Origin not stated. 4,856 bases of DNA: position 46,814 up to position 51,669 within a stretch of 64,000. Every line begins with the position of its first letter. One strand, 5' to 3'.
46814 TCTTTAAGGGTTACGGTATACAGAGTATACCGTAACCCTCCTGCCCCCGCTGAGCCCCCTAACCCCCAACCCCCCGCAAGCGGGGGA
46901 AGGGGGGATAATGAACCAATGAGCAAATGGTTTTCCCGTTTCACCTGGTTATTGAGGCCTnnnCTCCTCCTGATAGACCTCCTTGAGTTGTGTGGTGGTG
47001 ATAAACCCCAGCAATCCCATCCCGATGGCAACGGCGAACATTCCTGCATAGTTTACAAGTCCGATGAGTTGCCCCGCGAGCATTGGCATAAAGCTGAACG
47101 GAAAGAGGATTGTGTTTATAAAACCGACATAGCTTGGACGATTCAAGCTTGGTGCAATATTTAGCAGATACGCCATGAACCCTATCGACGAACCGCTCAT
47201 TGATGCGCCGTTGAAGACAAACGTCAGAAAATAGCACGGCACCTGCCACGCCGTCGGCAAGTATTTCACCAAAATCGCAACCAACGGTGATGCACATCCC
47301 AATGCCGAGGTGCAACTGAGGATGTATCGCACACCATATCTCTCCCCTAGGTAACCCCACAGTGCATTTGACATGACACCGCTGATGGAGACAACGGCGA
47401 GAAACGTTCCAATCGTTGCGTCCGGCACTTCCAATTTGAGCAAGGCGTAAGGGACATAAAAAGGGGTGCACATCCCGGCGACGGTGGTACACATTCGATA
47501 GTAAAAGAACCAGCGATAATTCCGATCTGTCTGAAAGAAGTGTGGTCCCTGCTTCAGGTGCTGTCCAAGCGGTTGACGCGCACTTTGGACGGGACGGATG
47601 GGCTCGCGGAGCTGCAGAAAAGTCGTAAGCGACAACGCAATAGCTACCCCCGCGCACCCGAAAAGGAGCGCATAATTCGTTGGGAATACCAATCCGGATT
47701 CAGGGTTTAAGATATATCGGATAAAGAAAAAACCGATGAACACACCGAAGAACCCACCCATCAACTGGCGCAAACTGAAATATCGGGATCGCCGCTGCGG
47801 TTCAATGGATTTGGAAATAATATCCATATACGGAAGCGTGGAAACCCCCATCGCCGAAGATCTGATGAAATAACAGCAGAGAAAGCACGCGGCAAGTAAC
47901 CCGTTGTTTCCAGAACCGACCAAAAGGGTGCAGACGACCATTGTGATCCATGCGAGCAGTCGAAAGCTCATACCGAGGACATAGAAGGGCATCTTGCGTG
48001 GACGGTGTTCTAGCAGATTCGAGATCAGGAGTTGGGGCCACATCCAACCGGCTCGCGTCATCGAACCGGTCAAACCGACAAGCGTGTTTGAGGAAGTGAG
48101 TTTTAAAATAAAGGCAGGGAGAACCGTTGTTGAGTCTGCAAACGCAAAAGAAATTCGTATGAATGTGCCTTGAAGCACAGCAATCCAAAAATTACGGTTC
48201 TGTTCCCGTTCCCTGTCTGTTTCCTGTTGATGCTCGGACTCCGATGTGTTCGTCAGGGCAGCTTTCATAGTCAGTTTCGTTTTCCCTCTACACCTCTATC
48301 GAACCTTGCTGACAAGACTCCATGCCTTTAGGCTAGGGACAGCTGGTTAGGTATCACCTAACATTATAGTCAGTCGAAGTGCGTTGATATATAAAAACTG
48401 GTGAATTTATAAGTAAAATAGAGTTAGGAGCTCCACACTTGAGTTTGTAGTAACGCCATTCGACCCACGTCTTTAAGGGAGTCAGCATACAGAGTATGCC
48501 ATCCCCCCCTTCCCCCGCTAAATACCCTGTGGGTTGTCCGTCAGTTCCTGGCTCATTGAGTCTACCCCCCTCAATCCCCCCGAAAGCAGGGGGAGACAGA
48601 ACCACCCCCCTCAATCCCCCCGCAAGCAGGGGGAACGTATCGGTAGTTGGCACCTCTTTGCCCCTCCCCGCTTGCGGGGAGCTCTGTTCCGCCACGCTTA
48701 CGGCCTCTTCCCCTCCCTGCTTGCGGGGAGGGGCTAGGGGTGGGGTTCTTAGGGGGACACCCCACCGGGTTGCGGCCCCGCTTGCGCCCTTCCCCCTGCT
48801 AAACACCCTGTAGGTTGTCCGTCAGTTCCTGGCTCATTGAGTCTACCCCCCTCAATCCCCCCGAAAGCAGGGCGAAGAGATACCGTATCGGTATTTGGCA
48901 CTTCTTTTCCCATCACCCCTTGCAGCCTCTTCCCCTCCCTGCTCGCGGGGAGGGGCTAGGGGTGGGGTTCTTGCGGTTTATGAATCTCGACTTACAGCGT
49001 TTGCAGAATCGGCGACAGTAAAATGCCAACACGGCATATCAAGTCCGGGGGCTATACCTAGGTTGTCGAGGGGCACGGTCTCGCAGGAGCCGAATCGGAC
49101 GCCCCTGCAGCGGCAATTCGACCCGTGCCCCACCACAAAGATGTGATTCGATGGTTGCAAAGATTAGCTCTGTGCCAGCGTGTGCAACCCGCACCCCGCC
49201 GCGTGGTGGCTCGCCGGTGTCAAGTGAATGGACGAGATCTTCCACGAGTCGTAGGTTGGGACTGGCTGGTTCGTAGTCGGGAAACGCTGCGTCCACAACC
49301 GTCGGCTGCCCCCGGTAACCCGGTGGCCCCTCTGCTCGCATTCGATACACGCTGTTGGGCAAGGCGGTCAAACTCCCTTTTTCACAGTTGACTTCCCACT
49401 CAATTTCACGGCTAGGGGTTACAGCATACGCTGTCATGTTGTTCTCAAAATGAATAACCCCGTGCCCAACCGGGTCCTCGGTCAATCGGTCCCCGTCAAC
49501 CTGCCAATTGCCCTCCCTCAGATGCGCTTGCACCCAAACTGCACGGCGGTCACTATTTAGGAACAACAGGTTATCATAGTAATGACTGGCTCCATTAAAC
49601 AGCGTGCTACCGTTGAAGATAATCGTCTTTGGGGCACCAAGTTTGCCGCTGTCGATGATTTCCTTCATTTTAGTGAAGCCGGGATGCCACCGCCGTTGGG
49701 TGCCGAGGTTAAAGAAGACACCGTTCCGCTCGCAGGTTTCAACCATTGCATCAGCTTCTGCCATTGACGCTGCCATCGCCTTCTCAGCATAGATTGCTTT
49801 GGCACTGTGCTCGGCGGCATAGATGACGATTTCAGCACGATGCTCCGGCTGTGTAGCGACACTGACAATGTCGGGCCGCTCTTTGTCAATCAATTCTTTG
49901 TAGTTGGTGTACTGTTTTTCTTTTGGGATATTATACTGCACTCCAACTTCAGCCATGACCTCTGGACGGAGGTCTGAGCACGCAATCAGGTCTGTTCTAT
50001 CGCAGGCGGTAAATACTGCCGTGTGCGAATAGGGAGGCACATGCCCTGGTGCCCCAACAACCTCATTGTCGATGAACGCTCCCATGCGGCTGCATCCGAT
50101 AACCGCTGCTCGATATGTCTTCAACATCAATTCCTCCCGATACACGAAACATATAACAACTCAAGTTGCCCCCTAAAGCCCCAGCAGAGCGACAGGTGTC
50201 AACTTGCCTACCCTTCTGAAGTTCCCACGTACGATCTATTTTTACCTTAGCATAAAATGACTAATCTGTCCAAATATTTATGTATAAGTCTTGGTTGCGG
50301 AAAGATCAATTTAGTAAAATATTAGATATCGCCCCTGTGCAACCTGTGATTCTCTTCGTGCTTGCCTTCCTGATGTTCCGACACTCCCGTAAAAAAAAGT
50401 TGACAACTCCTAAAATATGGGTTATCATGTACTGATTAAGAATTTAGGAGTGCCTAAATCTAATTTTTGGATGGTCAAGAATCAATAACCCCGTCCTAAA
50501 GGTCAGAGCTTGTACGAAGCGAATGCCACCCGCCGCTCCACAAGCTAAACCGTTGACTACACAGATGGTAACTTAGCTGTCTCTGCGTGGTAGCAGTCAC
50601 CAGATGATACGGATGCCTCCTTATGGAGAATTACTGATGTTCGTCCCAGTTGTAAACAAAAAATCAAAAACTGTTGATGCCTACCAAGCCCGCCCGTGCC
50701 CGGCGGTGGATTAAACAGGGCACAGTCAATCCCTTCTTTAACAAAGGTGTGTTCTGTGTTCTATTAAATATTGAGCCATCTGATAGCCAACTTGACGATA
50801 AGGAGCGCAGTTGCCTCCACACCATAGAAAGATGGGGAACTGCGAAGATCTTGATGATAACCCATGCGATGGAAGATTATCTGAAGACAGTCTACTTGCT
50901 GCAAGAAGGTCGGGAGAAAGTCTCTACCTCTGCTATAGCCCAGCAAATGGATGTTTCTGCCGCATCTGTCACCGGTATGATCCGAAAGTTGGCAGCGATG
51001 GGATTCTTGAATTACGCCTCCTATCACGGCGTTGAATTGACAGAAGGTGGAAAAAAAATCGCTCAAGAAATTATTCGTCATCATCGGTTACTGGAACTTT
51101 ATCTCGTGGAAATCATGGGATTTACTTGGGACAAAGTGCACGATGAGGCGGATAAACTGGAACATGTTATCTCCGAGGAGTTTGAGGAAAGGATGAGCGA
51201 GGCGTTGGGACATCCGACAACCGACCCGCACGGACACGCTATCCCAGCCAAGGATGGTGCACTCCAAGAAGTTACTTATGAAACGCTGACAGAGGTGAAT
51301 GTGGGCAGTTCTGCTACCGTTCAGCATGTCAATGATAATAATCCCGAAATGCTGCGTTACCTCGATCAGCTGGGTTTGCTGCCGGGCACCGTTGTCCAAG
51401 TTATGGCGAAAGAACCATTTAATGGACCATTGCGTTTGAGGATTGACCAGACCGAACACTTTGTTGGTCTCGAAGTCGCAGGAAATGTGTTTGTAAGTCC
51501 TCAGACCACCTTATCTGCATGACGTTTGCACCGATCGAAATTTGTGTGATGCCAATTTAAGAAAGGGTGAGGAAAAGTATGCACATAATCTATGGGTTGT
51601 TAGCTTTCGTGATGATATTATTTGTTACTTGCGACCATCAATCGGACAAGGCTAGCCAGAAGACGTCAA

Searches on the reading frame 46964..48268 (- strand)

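Call 15: search_protein_families(library=pfam, proteins=[window:46964-48268:-], max_evalue=0.001)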
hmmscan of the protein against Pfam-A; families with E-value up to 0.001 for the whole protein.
window:46964-48268:- (435 aa): 1 family
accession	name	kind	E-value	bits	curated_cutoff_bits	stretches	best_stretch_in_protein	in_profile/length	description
PF07690.21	MFS_1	-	1.7e-13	50.6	33.4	1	260-423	7-166/347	Major Facilitator Superfamily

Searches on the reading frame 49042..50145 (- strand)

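Call 15: search_protein_families(library=pfam, proteins=[window:49042-50145:-], max_evalue=0.001)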
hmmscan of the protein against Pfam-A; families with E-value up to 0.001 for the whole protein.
window:49042-50145:- (368 aa): 3 families
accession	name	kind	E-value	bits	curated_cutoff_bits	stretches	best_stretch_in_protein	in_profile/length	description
PF01408.29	GFO_IDH_MocA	-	4.3e-13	50.4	24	1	29-146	5-117/120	Oxidoreductase family, NAD-binding Rossmann fold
PF22725.1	GFO_IDH_MocA_C3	-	8.3e-05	23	27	0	179-259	43-123/124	GFO/IDH/MocA C-terminal domain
PF13380.12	CoA_binding_2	-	0.0004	21.3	22.8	1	79-143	43-103/116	CoA binding domain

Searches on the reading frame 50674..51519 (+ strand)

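Call 15: search_protein_families(library=pfam, proteins=[window:50674-51519:+], max_evalue=0.001)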
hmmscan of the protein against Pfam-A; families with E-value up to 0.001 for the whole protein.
window:50674-51519:+ (282 aa): 4 families
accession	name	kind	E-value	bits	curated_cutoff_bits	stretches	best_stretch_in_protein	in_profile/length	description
PF02742.21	Fe_dep_repr_C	-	2.1e-29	101.8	27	1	123-191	1-69/70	Iron dependent repressor, metal binding and dimerisation domain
PF01325.25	Fe_dep_repress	-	1.3e-19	70.6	26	1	61-120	1-60/60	Iron dependent repressor, N-terminal DNA binding domain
PF04023.20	FeoA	-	3.4e-19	69.1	23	1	204-276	2-74/74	FeoA domain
PF01047.28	MarR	-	5e-05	23.6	24.6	1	82-113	17-48/59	MarR family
